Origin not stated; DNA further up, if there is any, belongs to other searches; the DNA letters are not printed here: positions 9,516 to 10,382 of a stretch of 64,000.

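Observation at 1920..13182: Two-partner-secretion / CDI-like operon with a non-canonical gene order: tpsB, mini-tpsA, ialB, giant tpsA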

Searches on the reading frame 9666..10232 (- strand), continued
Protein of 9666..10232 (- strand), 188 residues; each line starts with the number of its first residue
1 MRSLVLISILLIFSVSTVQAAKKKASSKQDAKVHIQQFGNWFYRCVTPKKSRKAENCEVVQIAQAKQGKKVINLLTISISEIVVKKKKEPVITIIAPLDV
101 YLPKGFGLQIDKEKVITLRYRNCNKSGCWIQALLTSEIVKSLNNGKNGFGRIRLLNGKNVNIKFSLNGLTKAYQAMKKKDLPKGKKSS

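Call 36: find_homologous_proteins(query=A1, max_evalue=0.00001)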
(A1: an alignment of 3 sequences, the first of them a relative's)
Query A1 (3 sequences) (188 aa, profile of the alignment): 242 proteins with E <= 0.00001 among 8000 candidates; the best 120 are listed.
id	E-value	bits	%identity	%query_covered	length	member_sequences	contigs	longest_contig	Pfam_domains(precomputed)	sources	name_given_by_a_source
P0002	4.3e-107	374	48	90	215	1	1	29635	PF06776.19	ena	-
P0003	3.9e-99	348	41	98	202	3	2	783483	PF06776.19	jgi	jgi:invasion protein IalB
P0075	2.0e-93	330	40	96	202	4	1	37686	PF06776.19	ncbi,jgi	jgi:invasion protein IalB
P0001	2.0e-90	320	100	100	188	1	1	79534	PF06776.19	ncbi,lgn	ncbi:MAG: invasion associated locus B family protein [Methyloligellaceae bacterium]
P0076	2.3e-84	300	41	93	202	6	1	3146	PF06776.19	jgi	-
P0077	2.8e-71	257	42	79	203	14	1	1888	PF06776.19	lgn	-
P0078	2.0e-69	251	40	93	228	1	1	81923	PF06776.19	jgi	jgi:invasion protein IalB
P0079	5.1e-69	250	39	79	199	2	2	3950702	PF06776.19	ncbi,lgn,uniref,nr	ncbi:invasion associated locus B family protein [Phyllobacterium zundukense]|uniref:Invasion-associa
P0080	2.3e-67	244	37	94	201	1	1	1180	PF06776.19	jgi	jgi:invasion protein IalB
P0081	1.4e-66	242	42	83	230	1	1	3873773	PF06776.19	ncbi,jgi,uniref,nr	ncbi:invasion associated locus B family protein [Phyllobacterium zundukense]|jgi:invasion protein Ia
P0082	1.6e-64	235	44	76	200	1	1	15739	PF06776.19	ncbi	-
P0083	3.5e-64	234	39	82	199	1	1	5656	PF06776.19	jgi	jgi:invasion protein IalB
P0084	1.1e-63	232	41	90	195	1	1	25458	PF06776.19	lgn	-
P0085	1.8e-63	232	38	93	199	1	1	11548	PF06776.19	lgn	-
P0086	2.2e-63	231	43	97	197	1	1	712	PF06776.19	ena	-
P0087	3.1e-63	231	40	94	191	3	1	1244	PF06776.19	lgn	-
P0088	3.3e-63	231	41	91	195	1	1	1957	PF06776.19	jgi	jgi:invasion protein IalB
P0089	4.9e-63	230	38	91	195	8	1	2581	PF06776.19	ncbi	ncbi:MAG: invasion associated locus B family protein [Brucella intermedia]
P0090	6.4e-63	230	38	87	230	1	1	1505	PF06776.19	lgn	-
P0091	6.9e-63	230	39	95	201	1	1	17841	PF06776.19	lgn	-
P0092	6.9e-63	230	39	91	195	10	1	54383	PF06776.19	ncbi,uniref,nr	ncbi:invasion associated locus B family protein [Brucella intermedia]|uniref:invasion associated loc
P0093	1.0e-62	229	40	90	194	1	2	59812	PF06776.19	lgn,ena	-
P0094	1.2e-62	229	42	78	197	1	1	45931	PF06776.19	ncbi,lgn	-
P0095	1.9e-62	228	40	94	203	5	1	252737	PF06776.19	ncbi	-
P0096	2.6e-62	228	42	88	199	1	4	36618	PF06776.19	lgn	-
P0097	2.6e-62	228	41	95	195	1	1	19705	PF06776.19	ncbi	-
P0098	3.0e-62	228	40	76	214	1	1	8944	PF06776.19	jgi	jgi:invasion protein IalB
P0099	3.6e-62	227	38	94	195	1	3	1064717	PF06776.19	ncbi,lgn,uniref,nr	ncbi:invasion associated locus B family protein [Brucella pituitosa]|uniref:invasion associated locu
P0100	4.1e-62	227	42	78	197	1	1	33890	PF06776.19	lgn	-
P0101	4.7e-62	227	48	98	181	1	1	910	PF06776.19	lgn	-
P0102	4.8e-62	227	40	94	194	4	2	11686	PF06776.19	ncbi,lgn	-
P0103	5.0e-62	227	44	76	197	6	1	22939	PF06776.19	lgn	-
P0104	5.4e-62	227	40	90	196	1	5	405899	PF06776.19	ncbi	-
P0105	6.1e-62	227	42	78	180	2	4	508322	PF06776.19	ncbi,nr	ncbi:invasion associated locus B family protein [Brucella rhizosphaerae]|nr:invasion associated locu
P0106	7.8e-62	226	41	89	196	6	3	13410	PF06776.19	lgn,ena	-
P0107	8.1e-62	226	41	78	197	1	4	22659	PF06776.19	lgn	-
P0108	8.5e-62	226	39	95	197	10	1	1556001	PF06776.19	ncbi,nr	ncbi:invasion associated locus B family protein [Ochrobactrum sp. Marseille-Q0166]|nr:invasion assoc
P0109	9.6e-62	226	39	94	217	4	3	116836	PF06776.19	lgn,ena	-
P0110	9.7e-62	226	42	81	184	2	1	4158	PF06776.19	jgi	-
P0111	1.0e-61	226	40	89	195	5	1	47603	PF06776.19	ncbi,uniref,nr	ncbi:invasion associated locus B family protein [Brucella sp. NBRC 12950]|uniref:invasion associated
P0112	1.1e-61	226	42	78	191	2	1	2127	PF06776.19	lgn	-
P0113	1.4e-61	226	38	91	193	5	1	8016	PF06776.19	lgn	-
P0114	1.5e-61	225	39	91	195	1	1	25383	PF06776.19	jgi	jgi:invasion protein IalB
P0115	2.1e-61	225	39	90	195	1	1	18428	PF06776.19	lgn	-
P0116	2.4e-61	225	40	86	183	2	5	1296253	PF06776.19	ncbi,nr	ncbi:invasion associated locus B family protein [Ochrobactrum sp. AP1BH01-1]|nr:invasion associated 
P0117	2.5e-61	225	52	82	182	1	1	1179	PF06776.19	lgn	-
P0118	3.0e-61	224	37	93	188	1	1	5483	PF06776.19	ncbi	-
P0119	3.1e-61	224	41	90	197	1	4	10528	PF06776.19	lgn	-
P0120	5.6e-61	224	40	83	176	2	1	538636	PF06776.19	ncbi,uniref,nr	ncbi:invasion associated locus B family protein [Brucella gallinifaecis]|uniref:invasion associated 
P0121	6.7e-61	223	42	78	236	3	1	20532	PF06776.19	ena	-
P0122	6.8e-61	223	38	93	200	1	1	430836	PF06776.19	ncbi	-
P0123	7.3e-61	223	40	78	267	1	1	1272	PF06776.19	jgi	jgi:invasion protein IalB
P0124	7.3e-61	223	46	98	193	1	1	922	PF06776.19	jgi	jgi:invasion protein IalB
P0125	8.7e-61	223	39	90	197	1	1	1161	PF06776.19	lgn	-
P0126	8.8e-61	223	43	78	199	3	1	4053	PF06776.19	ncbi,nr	ncbi:invasion-associated locus B family protein [Ochrobactrum sp. MYb29]|nr:invasion-associated locu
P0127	1.0e-60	223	40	90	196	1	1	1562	PF06776.19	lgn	-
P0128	1.1e-60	223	41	81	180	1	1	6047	PF06776.19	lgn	-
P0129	1.1e-60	223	36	95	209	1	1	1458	PF06776.19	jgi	jgi:invasion protein IalB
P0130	1.8e-60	222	40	93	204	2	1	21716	PF06776.19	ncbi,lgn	-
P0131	2.2e-60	222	48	86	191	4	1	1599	PF06776.19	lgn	-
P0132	2.5e-60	221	38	91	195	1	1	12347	PF06776.19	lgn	-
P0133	2.6e-60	221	40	95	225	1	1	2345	PF06776.19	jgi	-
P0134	2.7e-60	221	43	77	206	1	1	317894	PF06776.19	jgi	jgi:invasion protein IalB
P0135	3.0e-60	221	40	94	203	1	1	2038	PF06776.19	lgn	-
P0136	3.2e-60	221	40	84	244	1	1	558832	PF06776.19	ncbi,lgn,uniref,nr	ncbi:invasion associated locus B family protein [Phyllobacterium sp. YR531]|uniref:invasion associat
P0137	3.5e-60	221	41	92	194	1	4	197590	PF06776.19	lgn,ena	-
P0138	5.2e-60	220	39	75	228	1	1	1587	PF06776.19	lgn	-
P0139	5.4e-60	220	37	95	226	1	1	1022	PF06776.19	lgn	-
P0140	5.5e-60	220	37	92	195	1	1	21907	PF06776.19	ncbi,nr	ncbi:invasion associated locus B family protein [Brucella sp. HL-2]|nr:invasion associated locus B f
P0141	1.2e-59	219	41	94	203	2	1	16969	PF06776.19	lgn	-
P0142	3.3e-59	218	39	89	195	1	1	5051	PF06776.19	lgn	-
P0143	2.2e-58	215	45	98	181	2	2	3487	PF06776.19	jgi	jgi:invasion protein IalB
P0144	3.7e-58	214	39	88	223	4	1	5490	PF06776.19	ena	-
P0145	3.8e-58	214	38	85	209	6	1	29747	PF06776.19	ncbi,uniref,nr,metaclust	ncbi:invasion protein B [Paramesorhizobium deserti]|uniref:Invasion protein B n=1 Tax=Paramesorhizob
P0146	4.2e-58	214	46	98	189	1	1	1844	PF06776.19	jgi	jgi:invasion protein IalB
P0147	4.6e-58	214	47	99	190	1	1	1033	PF06776.19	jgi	jgi:invasion protein IalB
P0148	5.1e-58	214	38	88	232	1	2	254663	PF06776.19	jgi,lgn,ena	-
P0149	6.8e-58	214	38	89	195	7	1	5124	PF06776.19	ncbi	-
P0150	7.3e-58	213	50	80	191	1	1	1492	PF06776.19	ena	-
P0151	8.0e-58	213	50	82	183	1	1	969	PF06776.19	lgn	-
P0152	8.1e-58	213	40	85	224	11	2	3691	PF06776.19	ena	-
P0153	1.3e-57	213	49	96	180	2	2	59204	PF06776.19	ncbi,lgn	ncbi:MAG: invasion associated locus B family protein [Methyloligellaceae bacterium]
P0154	1.4e-57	213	35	84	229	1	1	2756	PF06776.19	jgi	jgi:invasion protein IalB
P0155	1.4e-57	212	39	79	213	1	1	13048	PF06776.19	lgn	-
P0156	1.6e-57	212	41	77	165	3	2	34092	PF06776.19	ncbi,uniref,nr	ncbi:invasion associated locus B family protein [Brucella endophytica]|uniref:invasion associated lo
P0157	1.6e-57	212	43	94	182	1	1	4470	PF06776.19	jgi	jgi:invasion protein IalB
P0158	1.8e-57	212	42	89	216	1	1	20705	PF06776.19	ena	-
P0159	1.9e-57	212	41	77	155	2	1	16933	PF06776.19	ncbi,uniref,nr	ncbi:invasion associated locus B family protein [Paramesorhizobium deserti]|uniref:invasion associat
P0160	2.7e-57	212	39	78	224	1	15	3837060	PF06776.19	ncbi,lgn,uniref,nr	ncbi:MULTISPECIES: invasion associated locus B family protein [Rhizobium]|uniref:Invasion associated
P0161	2.8e-57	212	41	77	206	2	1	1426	PF06776.19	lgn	-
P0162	3.4e-57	211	38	95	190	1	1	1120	PF06776.19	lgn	-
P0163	3.9e-57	211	50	85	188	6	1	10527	PF06776.19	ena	-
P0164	4.0e-57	211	38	77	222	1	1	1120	PF06776.19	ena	-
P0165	4.3e-57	211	45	83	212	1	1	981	PF06776.19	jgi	jgi:invasion protein IalB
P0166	4.3e-57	211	47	85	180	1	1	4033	PF06776.19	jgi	jgi:invasion protein IalB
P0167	6.4e-57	210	41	98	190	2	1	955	PF06776.19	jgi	jgi:invasion protein IalB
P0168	7.7e-57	210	41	94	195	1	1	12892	PF06776.19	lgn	-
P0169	9.6e-57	210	51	83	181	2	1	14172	PF06776.19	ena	-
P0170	1.0e-56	210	36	94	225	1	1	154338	PF06776.19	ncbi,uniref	ncbi:invasion associated locus B family protein [Rhizobium sp. BR 314]|uniref:invasion associated lo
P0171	1.2e-56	209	39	86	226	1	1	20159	PF06776.19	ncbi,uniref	ncbi:invasion associated locus B family protein [Rhizobium mayense]|uniref:invasion associated locus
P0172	1.6e-56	209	39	79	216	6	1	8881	PF06776.19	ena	-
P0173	2.1e-56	209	34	95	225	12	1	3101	PF06776.19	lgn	-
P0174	2.7e-56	208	46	90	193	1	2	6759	PF06776.19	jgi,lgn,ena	jgi:invasion protein IalB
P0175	2.7e-56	208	38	87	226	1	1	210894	PF06776.19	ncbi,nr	ncbi:invasion associated locus B family protein [Agrobacterium rhizogenes]|nr:invasion associated lo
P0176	2.9e-56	208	38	88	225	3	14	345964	PF06776.19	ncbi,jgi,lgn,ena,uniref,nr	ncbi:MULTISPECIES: invasion associated locus B family protein [Rhizobium]|uniref:Invasion associated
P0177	3.1e-56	208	46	95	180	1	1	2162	PF06776.19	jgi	-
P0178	4.0e-56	208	37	93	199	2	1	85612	PF06776.19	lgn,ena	-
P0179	4.0e-56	208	37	88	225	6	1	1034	PF06776.19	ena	-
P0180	4.7e-56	208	36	95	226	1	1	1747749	PF06776.19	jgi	jgi:invasion protein IalB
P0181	5.1e-56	207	38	78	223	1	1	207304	PF06776.19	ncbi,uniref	ncbi:invasion associated locus B family protein [Rhizobium sp. NPDC090279]|uniref:invasion associate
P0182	5.5e-56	207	40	78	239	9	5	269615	PF06776.19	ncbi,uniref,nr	ncbi:hypothetical protein Rhsp01_57650 [Rhizobium sp. NBRC 114257]|uniref:Invasion associated locus 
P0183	8.4e-56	207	38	89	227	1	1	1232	PF06776.19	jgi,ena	-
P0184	1.2e-55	206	35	87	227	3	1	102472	PF06776.19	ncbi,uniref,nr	ncbi:invasion associated locus B family protein [Rhizobium sp. YK2]|uniref:invasion associated locus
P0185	1.3e-55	206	40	78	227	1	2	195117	PF06776.19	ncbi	-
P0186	1.6e-55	206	35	95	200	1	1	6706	PF06776.19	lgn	-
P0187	1.8e-55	206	39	78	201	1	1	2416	PF06776.19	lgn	-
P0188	1.9e-55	206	39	78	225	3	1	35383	PF06776.19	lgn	-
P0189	1.9e-55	206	38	88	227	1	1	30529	PF06776.19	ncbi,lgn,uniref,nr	ncbi:invasion associated locus B family protein [Rhizobium sp. BK491]|uniref:invasion associated loc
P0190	2.4e-55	205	37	85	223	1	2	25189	PF06776.19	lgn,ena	-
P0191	2.5e-55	205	35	85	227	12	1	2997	PF06776.19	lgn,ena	-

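Call 37: find_encoding_contigs(protein=P0153, flank=10000, max_places=3)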
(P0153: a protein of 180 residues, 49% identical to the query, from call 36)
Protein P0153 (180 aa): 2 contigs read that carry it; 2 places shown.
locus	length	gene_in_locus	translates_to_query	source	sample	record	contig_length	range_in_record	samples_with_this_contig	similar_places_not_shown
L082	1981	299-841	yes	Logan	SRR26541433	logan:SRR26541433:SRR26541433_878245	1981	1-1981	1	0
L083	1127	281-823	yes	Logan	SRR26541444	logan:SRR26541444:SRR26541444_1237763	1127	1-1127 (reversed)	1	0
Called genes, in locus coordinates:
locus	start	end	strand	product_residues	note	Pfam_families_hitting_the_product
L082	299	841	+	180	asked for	PF06776:IalB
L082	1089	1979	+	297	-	?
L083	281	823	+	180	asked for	PF06776:IalB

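Call 38: find_encoding_contigs(protein=P0169, flank=10000, max_places=3)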
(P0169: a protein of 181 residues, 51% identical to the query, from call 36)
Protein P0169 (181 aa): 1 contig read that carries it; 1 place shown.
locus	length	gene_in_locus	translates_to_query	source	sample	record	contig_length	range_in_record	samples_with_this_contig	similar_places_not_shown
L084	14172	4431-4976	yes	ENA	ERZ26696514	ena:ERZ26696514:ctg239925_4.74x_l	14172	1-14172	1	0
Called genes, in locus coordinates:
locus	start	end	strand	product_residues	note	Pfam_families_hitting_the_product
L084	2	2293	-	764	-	?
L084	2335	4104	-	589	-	PF08479:POTRA_2, PF17287:POTRA_3, PF03865:ShlB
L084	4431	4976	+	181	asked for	PF06776:IalB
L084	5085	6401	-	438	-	PF25919:BSH_CusB (faint), PF25973:BSH_CzcB (weak), PF25994:HH_AprE, PF26002:Beta-barrel_AprE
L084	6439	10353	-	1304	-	PF00664:ABC_membrane, PF00005:ABC_tran, PF00664:ABC_membrane, PF00005:ABC_tran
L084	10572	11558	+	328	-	-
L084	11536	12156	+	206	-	-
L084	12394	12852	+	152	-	-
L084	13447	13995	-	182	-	PF03601:Cons_hypoth698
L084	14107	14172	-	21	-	?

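Call 39: find_encoding_contigs(protein=P0163, flank=10000, max_places=3)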
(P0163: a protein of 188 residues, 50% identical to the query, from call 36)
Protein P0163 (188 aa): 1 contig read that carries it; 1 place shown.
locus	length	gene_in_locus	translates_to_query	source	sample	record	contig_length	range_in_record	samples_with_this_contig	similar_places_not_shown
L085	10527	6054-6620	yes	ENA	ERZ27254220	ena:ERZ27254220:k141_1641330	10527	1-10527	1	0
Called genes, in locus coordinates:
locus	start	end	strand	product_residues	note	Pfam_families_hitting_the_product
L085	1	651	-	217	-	?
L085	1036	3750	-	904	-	PF05860:TPS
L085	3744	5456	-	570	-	PF08479:POTRA_2, PF17287:POTRA_3, PF03865:ShlB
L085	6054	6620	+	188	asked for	PF06776:IalB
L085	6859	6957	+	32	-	-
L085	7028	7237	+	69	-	-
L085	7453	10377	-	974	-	PF00133:tRNA-synt_1, PF09334:tRNA-synt_1g (weak), PF13603:tRNA-synt_1_2 (weak), PF09334:tRNA-synt_1g (weak), PF08264:Anticodon_1, PF10458:Val_tRNA-synt_C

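Call 44: search_protein_families(library=pfam, proteins=[L085:1036-3750:-, L085:1-651:-, L084:2-2293:-, L085:6054-6620:+], max_evalue=0.01)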
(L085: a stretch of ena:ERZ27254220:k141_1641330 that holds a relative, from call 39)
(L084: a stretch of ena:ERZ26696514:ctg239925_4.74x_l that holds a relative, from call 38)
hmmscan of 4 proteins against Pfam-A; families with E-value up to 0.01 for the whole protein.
L085:1036-3750:- (904 aa): 2 families
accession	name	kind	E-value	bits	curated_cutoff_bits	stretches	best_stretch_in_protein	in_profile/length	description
PF05860.19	TPS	-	3.2e-36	126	33.5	1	79-336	5-250/252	TPS secretion domain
PF05594.20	Fil_haemagg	-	0.0065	17.6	21.5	1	735-783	10-71/72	Haemagglutinin repeat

L085:1-651:- (217 aa): 1 family
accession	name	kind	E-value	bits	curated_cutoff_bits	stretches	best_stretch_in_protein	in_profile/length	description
PF05860.19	TPS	-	3.3e-35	122.6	33.5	1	43-212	9-159/252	TPS secretion domain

L084:2-2293:- (764 aa): 1 family
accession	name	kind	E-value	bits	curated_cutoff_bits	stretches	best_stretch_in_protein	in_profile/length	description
PF05860.19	TPS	-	1.2e-40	140.5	33.5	1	30-283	26-251/252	TPS secretion domain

L085:6054-6620:+ (188 aa): 1 family
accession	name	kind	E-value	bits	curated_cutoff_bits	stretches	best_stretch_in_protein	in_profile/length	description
PF06776.18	IalB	-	2.1e-28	99.5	22.1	1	35-175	1-131/131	Invasion associated locus B (IalB) protein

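Call 58: predict_structure(alignment_id=A2)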
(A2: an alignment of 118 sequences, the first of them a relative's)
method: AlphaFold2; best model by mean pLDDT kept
length: 188 residues; sequences in the alignment: 118
mean_pLDDT: 86.4   pTM: 0.77
mean pLDDT of the five models: 86.4, 85.7, 85.5, 85.4, 85.3
residues with pLDDT >= 90: 125; 70-90: 28; 50-70: 30; < 50: 5
segments of 3 or more residues with pLDDT < 50: none
pLDDT, mean of each block of 10 residues (from residue 1): 61 61 55 94 90 85 86 90 96 95 94 95 94 96 97 93 97 94 66
secondary structure, 60 per line:
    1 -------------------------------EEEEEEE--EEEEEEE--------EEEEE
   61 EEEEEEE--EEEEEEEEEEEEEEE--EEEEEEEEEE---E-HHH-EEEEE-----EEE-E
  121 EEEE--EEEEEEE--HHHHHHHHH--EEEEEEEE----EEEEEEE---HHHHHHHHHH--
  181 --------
elements in order: E32-38 E41-47 E56-67 E70-84 E87-96 E106-110 E116-118 E120-124 E127-133 H136-144 E147-154 E159-165 H169-178

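Call 61: fold_search(model_id=the predicted structure, library=pdb)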
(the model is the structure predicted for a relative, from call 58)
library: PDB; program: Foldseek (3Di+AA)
matches with E <= 10: 748; with E <= 0.001: 6
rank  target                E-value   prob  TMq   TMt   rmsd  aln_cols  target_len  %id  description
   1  3dtd_B                1.6e-08  1.00  0.61  0.78   3.2       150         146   19  Crystal structure of invasion associated protein b from bartonella henselae (released 2008-09-09)
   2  3dtd_E                2.0e-08  1.00  0.63  0.81   3.0       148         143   19  Crystal structure of invasion associated protein b from bartonella henselae (released 2008-09-09)
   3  3dtd_H                2.8e-08  1.00  0.63  0.79   3.2       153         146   18  Crystal structure of invasion associated protein b from bartonella henselae (released 2008-09-09)
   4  3dtd_D                5.3e-08  1.00  0.64  0.81   3.1       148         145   18  Crystal structure of invasion associated protein b from bartonella henselae (released 2008-09-09)
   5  3dtd_C                5.5e-08  1.00  0.62  0.77   3.1       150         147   18  Crystal structure of invasion associated protein b from bartonella henselae (released 2008-09-09)
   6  3dtd_A                8.9e-08  1.00  0.62  0.81   2.9       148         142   18  Crystal structure of invasion associated protein b from bartonella henselae (released 2008-09-09)
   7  3sik_B                3.3e-02  0.96  0.30  0.42   7.0       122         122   13  Crystal structure of the Bacillus anthracis hemophore IsdX1 complexed with heme (released 2012-05-02)
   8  3sz6_A                3.5e-02  0.98  0.32  0.46   6.7       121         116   11  IsdX1, an anthrax hemophore (released 2012-03-28)
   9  3of6_F                4.1e-02  1.00  0.34  0.55   4.1        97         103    9  Human pre-T cell receptor crystal structure (released 2010-10-20)
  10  3of6_E                5.3e-02  0.99  0.31  0.50   4.5        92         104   15  Human pre-T cell receptor crystal structure (released 2010-10-20)
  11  3fjv_A                9.0e-02  0.99  0.33  0.32   4.5       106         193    8  Crystal structure of novel protein of unknown function (YP_111841.1) from BURKHOLDERIA PSEUDOMALLEI K96243 at 1.90 A r (released 2009-01-13)
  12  8vui_D                9.0e-02  0.96  0.27  0.26   4.8        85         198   12  Structure of FabS1CE-EPR-1, an elbow-locked Fab, in complex with the erythropoeitin receptor (released 2024-07-10)
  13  4myp_B                9.0e-02  0.84  0.28  0.39   7.1       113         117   12  Structure of the central NEAT domain, N2, of the listerial Hbp2 protein complexed with heme (released 2014-10-22)
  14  4nla                  1.2e-01  0.84  0.30  0.41   6.9       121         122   10  Structure of the central NEAT domain, N2, of the listerial Hbp2 protein, apo form (released 2014-10-22)
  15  4h8q                  1.2e-01  0.87  0.31  0.44   6.2       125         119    7  Structure of the Q29T IsdX2-NEAT5 mutant in complex with heme (released 2013-02-06)
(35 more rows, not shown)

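Call 65: search_dna_similar(query=window:9666-10232:-, collection=plasmids, mode=protein, max_rows=30, max_evalue=0.00001)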
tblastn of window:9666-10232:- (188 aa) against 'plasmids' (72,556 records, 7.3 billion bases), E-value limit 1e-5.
Records with a match: 55; places in all: 57; records where one place covers at least 80% of the query: 0.
Best place of each record, by identity: <60% 55.
By first word of the organism name: Rhizobium 50; Sinorhizobium 2; Ochrobactrum 1; Agrobacterium 1; Methylocystis 1.
By predicted mobility (MOB-suite, as given by PLSDB): non-mobilizable 26; mobilizable 17; conjugative 12.
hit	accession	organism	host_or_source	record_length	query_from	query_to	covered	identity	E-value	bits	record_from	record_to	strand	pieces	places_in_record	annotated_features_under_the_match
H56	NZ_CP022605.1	Ochrobactrum quorumnocens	cell culture,rhizosphere of potato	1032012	36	172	73%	43.8%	2e-28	117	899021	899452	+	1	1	record has no annotation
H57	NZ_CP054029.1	Rhizobium hidalgonense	Pisum sativum l. (pea),Pure culture,Pea ...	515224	36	176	75%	39.9%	4e-24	105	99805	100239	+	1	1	invasion associated locus B family protein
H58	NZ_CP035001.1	Rhizobium acidisoli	Phaseolus vulgaris,root nodule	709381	36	176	75%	39.3%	5e-25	108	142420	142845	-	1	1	invasion associated locus B family protein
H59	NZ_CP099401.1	Rhizobium sp. Pop5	Phaseolus vulgaris,Cell culture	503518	36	172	73%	40.3%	3e-24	105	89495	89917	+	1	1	invasion associated locus B family protein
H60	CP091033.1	Sinorhizobium sp. B11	soybean,TY,soil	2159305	36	176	75%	38.6%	6e-24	104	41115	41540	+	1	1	invasion associated locus B family protein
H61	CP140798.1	Rhizobium beringeri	Trifolium pratense,whole organism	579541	36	176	75%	38.5%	9e-25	107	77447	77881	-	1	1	invasion associated locus B family protein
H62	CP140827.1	Rhizobium beringeri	Trifolium pratense,whole organism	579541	36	176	75%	38.5%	9e-25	107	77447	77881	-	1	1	invasion associated locus B family protein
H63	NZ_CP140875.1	Rhizobium beringeri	Trifolium pratense,whole organism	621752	36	176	75%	38.5%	9e-25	107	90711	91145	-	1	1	invasion associated locus B family protein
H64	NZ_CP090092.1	Rhizobium leguminosarum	Galega,Cell culture,Plant nodule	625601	36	176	75%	38.5%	9e-25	107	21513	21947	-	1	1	invasion associated locus B family protein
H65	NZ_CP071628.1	Rhizobium leguminosarum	lentil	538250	36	172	73%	39.6%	4e-25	108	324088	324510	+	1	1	invasion associated locus B family protein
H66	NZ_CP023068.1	Sinorhizobium sojae CCBAU 05684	G.max,nodule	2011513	36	172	73%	39.5%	3e-27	114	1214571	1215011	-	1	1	record has no annotation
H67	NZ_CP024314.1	Rhizobium sp. NXC24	Phaseolus vulgaris,cell culture,plant ...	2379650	35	176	76%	38.1%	8e-27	113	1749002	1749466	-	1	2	record has no annotation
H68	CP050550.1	Rhizobium leguminosarum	-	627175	36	169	60%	47.8%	4e-21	125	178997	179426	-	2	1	none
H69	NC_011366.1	Rhizobium leguminosarum bv. trifolii WSM2304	-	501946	36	176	75%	38.1%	1e-24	107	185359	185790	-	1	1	invasion associated locus B family protein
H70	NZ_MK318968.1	Rhizobium rhizogenes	-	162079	34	176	76%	37.4%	1e-27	115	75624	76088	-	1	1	invasion associated locus B family protein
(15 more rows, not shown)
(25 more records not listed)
